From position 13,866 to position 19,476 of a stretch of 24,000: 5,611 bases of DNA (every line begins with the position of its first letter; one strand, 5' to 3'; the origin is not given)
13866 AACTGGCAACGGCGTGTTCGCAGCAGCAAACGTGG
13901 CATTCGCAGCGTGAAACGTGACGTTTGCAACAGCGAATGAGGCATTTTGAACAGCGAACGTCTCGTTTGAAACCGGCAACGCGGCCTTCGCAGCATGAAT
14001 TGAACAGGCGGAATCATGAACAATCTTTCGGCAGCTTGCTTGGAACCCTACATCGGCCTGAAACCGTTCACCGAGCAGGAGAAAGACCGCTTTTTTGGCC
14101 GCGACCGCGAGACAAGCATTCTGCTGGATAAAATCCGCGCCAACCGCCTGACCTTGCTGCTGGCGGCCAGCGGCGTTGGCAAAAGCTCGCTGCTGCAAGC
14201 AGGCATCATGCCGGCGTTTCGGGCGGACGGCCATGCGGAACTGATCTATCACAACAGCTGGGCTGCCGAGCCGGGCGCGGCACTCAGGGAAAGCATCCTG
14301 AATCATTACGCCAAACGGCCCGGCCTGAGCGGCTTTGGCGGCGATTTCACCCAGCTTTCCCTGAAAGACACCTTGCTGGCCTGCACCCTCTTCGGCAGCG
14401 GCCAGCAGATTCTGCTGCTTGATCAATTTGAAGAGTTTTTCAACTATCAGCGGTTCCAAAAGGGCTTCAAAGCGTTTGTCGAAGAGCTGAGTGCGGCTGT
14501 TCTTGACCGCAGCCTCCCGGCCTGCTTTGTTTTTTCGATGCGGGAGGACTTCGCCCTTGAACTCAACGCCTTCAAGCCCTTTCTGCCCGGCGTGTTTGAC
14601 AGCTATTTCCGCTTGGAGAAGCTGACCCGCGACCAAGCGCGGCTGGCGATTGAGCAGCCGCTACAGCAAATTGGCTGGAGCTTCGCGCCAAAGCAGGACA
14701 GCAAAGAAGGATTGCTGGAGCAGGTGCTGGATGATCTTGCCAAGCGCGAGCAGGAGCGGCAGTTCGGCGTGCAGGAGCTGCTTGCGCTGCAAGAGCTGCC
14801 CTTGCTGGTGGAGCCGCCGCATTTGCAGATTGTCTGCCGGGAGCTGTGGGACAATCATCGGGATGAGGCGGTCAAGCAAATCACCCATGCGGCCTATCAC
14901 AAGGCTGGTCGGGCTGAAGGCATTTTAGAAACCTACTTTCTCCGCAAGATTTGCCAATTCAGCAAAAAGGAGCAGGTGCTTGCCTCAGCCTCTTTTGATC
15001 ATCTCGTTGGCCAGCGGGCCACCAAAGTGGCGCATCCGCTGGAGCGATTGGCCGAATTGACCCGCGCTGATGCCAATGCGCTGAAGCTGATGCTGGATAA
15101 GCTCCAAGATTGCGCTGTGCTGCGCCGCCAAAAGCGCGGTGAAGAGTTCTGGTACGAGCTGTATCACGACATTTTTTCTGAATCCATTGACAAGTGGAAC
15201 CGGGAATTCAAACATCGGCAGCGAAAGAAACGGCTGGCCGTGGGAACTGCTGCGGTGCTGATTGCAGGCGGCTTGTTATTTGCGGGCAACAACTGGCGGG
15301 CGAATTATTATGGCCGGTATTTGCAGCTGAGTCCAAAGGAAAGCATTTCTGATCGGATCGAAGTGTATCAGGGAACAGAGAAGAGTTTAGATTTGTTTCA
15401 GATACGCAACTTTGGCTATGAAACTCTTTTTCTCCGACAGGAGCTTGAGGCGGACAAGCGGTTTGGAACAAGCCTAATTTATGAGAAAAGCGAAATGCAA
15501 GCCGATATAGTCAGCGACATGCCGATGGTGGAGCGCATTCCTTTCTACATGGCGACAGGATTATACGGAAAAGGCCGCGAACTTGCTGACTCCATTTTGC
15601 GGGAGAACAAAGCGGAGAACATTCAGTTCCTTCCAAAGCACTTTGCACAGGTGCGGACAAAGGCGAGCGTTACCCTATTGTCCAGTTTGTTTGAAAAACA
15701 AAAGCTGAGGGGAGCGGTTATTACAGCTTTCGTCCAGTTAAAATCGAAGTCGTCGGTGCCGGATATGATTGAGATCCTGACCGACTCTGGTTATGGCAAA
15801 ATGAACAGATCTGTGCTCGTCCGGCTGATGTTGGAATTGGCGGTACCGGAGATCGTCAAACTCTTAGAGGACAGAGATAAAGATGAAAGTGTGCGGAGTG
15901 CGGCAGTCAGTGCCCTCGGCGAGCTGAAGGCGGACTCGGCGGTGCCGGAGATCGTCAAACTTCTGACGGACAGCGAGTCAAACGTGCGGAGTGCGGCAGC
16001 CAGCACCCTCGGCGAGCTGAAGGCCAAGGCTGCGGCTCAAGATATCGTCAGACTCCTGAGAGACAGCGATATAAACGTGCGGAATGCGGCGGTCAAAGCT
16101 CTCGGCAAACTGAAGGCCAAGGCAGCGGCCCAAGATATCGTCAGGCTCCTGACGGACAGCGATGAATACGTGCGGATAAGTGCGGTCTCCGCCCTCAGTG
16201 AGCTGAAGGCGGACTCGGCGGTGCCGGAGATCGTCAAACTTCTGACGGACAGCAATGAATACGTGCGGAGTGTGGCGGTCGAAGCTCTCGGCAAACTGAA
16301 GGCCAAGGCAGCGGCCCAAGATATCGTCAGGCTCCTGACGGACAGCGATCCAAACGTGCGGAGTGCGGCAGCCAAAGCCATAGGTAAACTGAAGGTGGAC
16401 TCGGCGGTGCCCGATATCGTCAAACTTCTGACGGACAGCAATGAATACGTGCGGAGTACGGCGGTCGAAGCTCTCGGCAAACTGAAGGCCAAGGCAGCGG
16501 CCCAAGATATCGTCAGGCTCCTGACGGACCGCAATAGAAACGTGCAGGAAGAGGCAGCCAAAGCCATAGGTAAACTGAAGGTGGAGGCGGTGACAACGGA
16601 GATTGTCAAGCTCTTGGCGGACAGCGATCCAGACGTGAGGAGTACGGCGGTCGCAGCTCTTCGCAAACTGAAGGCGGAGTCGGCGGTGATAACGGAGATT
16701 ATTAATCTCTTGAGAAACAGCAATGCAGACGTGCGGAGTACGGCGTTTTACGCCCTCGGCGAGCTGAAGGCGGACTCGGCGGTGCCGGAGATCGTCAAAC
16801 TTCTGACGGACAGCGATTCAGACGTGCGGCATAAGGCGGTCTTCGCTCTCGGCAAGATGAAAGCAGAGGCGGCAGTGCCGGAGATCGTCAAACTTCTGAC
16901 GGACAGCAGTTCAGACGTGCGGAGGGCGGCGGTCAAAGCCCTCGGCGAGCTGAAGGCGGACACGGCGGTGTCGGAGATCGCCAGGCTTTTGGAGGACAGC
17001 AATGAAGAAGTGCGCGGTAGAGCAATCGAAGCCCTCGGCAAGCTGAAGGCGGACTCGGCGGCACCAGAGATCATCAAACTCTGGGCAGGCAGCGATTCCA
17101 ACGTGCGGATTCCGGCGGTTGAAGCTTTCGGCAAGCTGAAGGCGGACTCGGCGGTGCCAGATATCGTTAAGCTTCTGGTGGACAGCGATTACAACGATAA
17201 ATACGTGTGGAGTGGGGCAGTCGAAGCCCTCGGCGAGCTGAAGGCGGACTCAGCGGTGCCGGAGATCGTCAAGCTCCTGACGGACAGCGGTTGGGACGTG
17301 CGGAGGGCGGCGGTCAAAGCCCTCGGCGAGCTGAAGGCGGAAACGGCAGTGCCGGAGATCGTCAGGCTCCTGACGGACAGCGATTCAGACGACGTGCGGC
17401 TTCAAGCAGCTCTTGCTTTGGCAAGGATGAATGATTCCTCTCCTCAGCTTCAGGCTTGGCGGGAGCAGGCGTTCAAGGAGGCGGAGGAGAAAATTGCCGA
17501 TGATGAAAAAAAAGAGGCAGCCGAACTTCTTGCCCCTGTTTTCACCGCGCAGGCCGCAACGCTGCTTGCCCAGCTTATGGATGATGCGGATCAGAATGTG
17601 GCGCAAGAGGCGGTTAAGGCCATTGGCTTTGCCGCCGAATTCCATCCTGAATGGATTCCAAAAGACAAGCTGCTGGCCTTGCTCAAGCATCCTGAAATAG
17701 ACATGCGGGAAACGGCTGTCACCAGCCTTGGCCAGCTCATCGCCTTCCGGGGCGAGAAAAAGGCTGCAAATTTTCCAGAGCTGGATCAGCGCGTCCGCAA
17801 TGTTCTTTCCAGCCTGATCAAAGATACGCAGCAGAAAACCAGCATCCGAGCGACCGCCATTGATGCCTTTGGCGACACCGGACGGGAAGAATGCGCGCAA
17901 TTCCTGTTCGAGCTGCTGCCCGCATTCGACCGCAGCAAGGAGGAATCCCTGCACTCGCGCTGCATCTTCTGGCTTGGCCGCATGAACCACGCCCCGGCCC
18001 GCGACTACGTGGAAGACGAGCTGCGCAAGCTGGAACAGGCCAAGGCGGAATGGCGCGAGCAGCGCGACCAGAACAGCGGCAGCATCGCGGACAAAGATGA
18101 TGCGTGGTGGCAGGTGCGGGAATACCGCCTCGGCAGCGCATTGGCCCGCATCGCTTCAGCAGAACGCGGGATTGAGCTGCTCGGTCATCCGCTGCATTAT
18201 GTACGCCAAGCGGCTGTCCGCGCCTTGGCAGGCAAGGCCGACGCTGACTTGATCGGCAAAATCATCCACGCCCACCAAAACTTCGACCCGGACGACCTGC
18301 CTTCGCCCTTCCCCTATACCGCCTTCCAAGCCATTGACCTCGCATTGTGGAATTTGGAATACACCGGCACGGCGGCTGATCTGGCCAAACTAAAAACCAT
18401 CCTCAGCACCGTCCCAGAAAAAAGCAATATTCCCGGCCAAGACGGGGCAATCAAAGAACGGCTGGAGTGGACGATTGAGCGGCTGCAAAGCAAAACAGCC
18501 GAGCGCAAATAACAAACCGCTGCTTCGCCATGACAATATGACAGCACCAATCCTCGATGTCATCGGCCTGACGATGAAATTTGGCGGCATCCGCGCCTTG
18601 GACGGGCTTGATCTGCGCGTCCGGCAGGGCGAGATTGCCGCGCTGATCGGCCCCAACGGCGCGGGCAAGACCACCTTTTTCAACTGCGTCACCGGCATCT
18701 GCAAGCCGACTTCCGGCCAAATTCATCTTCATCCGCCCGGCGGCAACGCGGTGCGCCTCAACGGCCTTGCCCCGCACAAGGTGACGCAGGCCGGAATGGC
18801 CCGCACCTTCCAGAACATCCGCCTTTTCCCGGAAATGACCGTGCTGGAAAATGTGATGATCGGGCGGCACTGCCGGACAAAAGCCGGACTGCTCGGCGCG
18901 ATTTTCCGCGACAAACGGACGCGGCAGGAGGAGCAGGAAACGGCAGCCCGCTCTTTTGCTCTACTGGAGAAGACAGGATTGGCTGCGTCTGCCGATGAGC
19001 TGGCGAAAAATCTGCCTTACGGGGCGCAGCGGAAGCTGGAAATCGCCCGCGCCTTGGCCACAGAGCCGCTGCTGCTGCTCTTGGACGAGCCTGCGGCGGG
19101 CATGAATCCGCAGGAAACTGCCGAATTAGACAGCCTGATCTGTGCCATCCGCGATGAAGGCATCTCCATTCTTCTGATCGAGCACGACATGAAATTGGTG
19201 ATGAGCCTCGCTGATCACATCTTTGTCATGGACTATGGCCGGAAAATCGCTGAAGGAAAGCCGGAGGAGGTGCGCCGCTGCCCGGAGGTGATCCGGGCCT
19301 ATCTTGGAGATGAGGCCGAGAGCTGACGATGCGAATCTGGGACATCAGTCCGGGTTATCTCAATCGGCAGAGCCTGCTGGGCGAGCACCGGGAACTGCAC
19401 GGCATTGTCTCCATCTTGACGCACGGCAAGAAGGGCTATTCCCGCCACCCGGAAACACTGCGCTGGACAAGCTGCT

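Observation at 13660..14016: A 17-period, 21-bp dyad-symmetric array fills the whole gap between the effector and NTPase genes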

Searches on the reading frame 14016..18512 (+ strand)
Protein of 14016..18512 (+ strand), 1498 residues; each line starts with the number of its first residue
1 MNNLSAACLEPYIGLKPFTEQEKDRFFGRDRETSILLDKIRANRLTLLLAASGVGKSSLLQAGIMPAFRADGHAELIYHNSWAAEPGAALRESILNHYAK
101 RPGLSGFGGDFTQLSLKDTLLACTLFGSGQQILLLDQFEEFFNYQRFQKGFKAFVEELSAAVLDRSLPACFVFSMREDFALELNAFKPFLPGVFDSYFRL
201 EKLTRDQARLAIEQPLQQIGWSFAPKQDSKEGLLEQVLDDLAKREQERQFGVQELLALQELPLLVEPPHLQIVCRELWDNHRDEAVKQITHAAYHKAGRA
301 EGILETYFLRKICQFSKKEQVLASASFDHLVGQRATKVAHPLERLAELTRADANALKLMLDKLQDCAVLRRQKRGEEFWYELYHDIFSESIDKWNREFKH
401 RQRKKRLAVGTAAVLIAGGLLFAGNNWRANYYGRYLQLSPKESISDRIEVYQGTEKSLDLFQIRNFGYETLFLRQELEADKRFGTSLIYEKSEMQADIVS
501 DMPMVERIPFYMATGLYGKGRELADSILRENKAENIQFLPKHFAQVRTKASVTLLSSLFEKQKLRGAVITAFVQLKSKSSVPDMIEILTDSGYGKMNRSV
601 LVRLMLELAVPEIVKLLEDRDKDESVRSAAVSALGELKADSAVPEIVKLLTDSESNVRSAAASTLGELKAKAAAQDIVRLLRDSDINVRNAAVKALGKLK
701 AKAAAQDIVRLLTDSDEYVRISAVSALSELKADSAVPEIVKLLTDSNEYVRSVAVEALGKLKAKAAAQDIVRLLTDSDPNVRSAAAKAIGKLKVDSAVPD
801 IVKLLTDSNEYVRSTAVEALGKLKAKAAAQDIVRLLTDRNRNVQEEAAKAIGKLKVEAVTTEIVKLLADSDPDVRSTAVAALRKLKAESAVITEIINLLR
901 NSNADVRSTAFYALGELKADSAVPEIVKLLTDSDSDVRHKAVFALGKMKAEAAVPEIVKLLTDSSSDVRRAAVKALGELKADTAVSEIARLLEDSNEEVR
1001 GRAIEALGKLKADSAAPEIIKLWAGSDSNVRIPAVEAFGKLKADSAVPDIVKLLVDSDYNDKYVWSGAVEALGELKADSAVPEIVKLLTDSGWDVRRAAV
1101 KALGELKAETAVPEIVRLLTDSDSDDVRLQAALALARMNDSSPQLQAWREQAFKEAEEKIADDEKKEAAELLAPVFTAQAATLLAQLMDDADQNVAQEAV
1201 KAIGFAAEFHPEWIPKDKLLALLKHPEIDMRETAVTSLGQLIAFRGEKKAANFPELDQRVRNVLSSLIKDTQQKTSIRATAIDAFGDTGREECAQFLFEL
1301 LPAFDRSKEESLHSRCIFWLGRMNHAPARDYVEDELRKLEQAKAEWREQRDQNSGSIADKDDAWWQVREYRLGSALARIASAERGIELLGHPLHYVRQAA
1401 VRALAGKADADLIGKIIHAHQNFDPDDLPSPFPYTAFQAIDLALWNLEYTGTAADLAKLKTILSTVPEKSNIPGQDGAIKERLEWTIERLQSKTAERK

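Call 17: search_protein_families(library=padloc, proteins=[window:14016-18512:+], max_evalue=0.01)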
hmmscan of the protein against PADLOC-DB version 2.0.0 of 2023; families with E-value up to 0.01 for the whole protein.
window:14016-18512:+ (1498 aa): 8 families
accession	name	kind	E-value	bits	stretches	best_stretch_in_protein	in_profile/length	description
PDLC02919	HEAT-ARM_XIII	-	7.5e-46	154.2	5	962-1022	1524-1584/1972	-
PDLC02973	WGR_XIII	-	2.4e-32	110.4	5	887-990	96-198/973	-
PDLC01150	HEAT_CxxC_PDDEXK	-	8.1e-22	75.8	4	622-714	5-102/288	HEAT_CxxC_PD-DEXK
PDLC03925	OloA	-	6.3e-14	50.2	4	871-1007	115-268/596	-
PDLC03759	RT_UG21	-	0.00016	18.6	0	669-911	238-467/503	DRT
PDLC03783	Drt8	-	0.0012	16.3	0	703-792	373-464/493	DRT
PDLC03774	RT_UG35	-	0.0014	14.8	0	691-777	739-827/938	DRT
PDLC04140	mad8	-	0.0029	15.2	0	26-67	5-51/314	mads_8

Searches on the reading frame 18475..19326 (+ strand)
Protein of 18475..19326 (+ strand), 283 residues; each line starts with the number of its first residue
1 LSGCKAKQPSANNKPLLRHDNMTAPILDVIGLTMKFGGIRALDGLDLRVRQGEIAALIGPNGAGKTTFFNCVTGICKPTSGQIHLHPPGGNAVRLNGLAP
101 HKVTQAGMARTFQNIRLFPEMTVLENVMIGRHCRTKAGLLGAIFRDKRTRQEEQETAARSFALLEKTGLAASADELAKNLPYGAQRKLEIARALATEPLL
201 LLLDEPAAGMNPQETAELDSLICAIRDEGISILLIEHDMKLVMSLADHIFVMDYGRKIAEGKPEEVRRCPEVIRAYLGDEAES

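Call 16: search_protein_families(library=pfam, proteins=[window:18475-19326:+], max_evalue=0.01)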
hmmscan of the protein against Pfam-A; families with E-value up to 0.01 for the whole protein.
window:18475-19326:+ (283 aa): 4 families
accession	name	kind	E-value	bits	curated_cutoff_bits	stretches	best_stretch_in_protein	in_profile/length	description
PF00005.33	ABC_tran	-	2e-28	100.1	25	1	42-207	1-136/137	ABC transporter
PF12399.14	BCA_ABC_TP_C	-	5e-10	39.2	25.5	1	256-281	1-26/27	Branched-chain amino acid ATP-binding cassette transporter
PF13304.12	AAA_21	-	2.1e-06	28.5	27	1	54-73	1-20/304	AAA domain, putative AbiEii toxin, Type IV TA system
PF13476.12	AAA_23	-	0.00018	22.7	27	1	38-75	6-42/201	AAA domain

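Call 17: search_protein_families(library=padloc, proteins=[window:18475-19326:+], max_evalue=0.01)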
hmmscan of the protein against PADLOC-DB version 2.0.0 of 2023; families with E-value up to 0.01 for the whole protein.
window:18475-19326:+ (283 aa): 18 families
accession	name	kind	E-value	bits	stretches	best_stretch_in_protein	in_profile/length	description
PDLC04135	mad3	-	8e-21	73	2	183-271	267-361/374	mads_3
PDLC04140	mad8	-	1.5e-11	42.4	1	38-240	13-235/314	mads_8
PDLC04213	HEC-02A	-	4.4e-07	27.8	1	199-242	233-276/337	-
PDLC02980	AriA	-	6.9e-06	24.2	1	54-76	1-23/304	-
PDLC04541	PDC-M25A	-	4.6e-05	20.7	0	46-83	15-52/380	-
PDLC04175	HEC-01A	-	0.00011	19.4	0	38-72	13-45/363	-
PDLC04214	HEC-02A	-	0.00016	19.1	0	199-245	239-285/338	-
PDLC02914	ATPase-Toprim_I-B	-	0.00092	16.5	0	46-73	19-46/443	-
PDLC00284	PtuA1|PtuA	-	0.0017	15.2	1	35-72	66-103/545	AAA ATPase domain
PDLC04176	HEC-01A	-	0.0029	15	0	196-246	275-325/371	-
PDLC02913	ATPase_I-A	-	0.0038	14.4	1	34-74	57-96/508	-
PDLC00304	PtuA1|PtuA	-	0.0042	14.3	1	46-192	30-162/444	AAA ATPase domain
PDLC00271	PtuA1|PtuA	-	0.0043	14.7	1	37-81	9-52/421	AAA ATPase domain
PDLC04146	HEC-02B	-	0.0049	13.9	0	186-243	222-284/344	-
PDLC00096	GajA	-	0.0065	13.2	0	38-71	10-43/630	AAA ATPase domain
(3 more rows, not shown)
